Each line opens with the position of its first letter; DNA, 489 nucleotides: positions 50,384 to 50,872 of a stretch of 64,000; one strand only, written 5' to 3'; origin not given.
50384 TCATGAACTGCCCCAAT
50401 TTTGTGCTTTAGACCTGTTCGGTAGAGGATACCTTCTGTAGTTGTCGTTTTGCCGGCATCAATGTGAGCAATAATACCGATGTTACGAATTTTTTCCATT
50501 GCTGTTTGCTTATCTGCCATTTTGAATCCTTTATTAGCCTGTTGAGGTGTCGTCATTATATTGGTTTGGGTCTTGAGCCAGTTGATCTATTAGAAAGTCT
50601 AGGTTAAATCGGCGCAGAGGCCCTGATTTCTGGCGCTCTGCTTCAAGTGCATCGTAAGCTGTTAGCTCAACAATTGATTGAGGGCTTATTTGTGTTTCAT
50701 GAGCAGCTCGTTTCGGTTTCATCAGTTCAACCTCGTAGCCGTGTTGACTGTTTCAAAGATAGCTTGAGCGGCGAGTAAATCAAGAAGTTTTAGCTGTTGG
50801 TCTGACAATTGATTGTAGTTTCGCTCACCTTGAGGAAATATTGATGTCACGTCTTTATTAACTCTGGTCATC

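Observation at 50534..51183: Two translationally coupled unknown ORFs (153 aa and 62 aa) between rpsG and fusA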

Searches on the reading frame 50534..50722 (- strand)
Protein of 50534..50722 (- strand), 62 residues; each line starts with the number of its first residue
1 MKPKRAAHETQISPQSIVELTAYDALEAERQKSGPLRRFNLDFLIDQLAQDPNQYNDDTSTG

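Call 3: search_protein_families(library=pfam, proteins=[window:50534-50722:-], max_evalue=1)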
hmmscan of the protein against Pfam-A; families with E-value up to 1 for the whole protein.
window:50534-50722:- (62 aa): 0 families

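Call 4: search_protein_families(library=ncbifam, proteins=[window:50534-50722:-], max_evalue=1)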
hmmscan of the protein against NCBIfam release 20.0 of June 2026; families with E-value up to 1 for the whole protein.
window:50534-50722:- (62 aa): 0 families

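Call 28: find_homologous_proteins(query=window:50534-50722:-, max_evalue=0.05)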
Query window:50534-50722:- (62 aa): 1 proteins with E <= 0.05 among 1 candidates.
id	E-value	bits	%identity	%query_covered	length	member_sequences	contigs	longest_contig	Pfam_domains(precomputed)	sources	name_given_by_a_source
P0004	4.2e-33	129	100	100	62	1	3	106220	-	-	-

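Call 43: search_protein_families(library=phrogs, proteins=[window:50534-50722:-], max_evalue=1)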
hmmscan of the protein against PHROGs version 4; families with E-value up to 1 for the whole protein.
window:50534-50722:- (62 aa): 0 families

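Call 44: search_protein_families(library=padloc, proteins=[window:50534-50722:-], max_evalue=1)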
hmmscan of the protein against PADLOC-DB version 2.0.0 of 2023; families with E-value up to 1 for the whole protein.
window:50534-50722:- (62 aa): 0 families

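Call 52: find_related_loci(query=window:50534-50722:-, collection=viral_contigs, flank=3000)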
Query window:50534-50722:- (62 aa) in viral_contigs; peptide patterns used: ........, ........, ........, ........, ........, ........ (x = any residue, [..] = any of these).
39 stretches matched a pattern, but none encodes a relative of the query by tblastn (E <= 1e-3).

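Call 57: find_related_loci(query=window:50534-50722:-, collection=metagenome_contigs, flank=3000)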
Query window:50534-50722:- (62 aa) in metagenome_contigs; peptide patterns used: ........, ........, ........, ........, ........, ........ (x = any residue, [..] = any of these).
599 stretches matched a pattern, but none encodes a relative of the query by tblastn (E <= 1e-3).
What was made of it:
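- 50534..50722 (-): orf62: a 62-aa acidic protein (pI 4.8). Its start overlaps the orf153 stop by 1 nt (TGATG). Cassette gene 2, a complete orphan. No homologue was found in 5.8 billion proteins or in the viral and metagenome contig scans (calls 28, 52, 57).
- orf62 has no homologue (calls 28, 57).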

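Call 69: predict_structure(protein=window:50534-50722:-)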
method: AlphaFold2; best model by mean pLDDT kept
length: 62 residues; sequences in the alignment: 1
mean_pLDDT: 72.2   pTM: 0.39
mean pLDDT of the five models: 72.2, 71.5, 69.3, 65.9, 61.7
residues with pLDDT >= 90: 3; 70-90: 31; 50-70: 26; < 50: 2
segments of 3 or more residues with pLDDT < 50: none
pLDDT, mean of each block of 10 residues (from residue 1): 68 61 80 87 84 57 52
secondary structure, 60 per line:
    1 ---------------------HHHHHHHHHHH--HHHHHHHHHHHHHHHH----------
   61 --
elements in order: H22-32 H35-50
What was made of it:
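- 50534..50722 (-): AlphaFold2 gives a helical hairpin at residues 22-50 with unstructured tails (pLDDT 72, call 69).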

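Call 73: search_solved_structures(query=window:50534-50722:-, max_evalue=10)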
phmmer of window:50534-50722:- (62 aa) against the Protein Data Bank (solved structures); distinct sequences matched with E-value up to 10: 0.

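Call 75: fold_search(model_id=the predicted structure, library=pdb)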
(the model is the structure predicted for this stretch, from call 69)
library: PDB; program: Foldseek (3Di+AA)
matches with E <= 10: 5; with E <= 0.001: 0
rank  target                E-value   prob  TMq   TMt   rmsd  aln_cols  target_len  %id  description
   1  8frf_C                4.6e+00  0.51  0.50  0.16   0.9        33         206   18  Homodimeric designed loop protein RBL7_C2_3 (released 2024-04-17)
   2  6he1_B                7.0e+00  0.14  0.40  0.08   2.5        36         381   25  Pseudomonas aeruginosa Seryl-tRNA Synthetase in Complex with 5'-O-(N-(L-seryl)-sulfamoyl)N3-methyluridine (released 2019-12-04)
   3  8a3v_D                7.5e+00  0.14  0.40  0.19   3.4        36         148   22  Crystal structure of the Vibrio cholerae replicative helicase (VcDnaB) in complex with its loader protein (VcDciA) (released 2023-02-15)
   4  4djg_A                8.7e+00  0.25  0.42  0.52   0.7        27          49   22  Crystal structure of the coiled-coil 1 domain of actin-binding protein SCAB1 (released 2012-02-29)
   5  3hug_F                9.3e+00  0.03  0.26  0.27   5.2        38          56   26  Crystal structure of Mycobacterium tuberculosis anti-sigma factor RslA in complex with -35 promoter binding domain of  (released 2010-03-02)
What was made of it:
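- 50534..50722 (-): There is no significant fold or PDB sequence match (calls 73, 75).
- Tried and rejected: orf62 gave a helical hairpin, but Foldseek found no significant match (best E 4.6, call 75).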
